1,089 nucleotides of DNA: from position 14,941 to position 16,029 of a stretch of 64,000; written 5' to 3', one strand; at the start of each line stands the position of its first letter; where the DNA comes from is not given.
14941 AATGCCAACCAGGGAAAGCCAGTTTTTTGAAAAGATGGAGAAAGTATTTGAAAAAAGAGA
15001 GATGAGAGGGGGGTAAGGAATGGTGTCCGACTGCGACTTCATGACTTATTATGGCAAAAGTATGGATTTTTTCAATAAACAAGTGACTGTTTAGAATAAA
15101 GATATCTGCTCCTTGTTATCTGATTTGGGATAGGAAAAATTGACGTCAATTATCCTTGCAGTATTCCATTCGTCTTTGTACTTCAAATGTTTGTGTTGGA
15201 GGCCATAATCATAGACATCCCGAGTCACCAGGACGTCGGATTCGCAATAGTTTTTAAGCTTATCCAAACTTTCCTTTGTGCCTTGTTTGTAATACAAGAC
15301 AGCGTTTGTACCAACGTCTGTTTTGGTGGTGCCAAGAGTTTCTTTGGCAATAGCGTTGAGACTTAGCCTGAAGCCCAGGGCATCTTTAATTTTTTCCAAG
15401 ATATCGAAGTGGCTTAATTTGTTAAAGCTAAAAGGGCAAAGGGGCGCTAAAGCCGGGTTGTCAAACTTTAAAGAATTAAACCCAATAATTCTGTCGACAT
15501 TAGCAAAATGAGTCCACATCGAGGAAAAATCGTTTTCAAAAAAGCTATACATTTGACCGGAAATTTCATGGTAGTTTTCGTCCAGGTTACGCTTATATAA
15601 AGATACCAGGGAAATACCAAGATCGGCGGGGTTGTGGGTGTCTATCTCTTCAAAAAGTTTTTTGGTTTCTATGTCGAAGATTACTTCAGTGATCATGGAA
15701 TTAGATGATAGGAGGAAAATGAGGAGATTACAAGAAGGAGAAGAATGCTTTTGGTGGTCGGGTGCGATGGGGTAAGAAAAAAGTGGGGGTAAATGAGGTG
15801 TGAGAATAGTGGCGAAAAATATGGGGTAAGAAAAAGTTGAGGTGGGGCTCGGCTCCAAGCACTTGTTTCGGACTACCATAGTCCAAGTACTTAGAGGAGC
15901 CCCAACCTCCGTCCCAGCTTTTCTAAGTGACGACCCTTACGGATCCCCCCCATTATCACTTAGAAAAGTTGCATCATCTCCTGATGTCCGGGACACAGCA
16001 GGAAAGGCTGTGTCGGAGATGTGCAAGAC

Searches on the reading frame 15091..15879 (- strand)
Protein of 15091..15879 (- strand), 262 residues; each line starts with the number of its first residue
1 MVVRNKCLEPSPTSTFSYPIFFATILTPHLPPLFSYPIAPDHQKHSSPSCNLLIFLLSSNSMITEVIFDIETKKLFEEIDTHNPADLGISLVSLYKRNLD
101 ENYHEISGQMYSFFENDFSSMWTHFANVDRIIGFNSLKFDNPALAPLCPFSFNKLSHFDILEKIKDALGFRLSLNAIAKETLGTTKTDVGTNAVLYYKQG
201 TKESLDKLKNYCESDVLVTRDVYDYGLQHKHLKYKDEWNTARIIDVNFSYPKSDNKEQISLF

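Call 10: search_protein_families(library=pfam, proteins=[window:15091-15879:-], max_evalue=0.001)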
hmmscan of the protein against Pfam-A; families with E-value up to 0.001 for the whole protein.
window:15091-15879:- (262 aa): 1 family
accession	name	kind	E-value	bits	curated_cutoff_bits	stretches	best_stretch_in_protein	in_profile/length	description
PF13482.12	RNase_H_2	-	1.3e-09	38.7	22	1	66-225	1-163/165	RNase_H superfamily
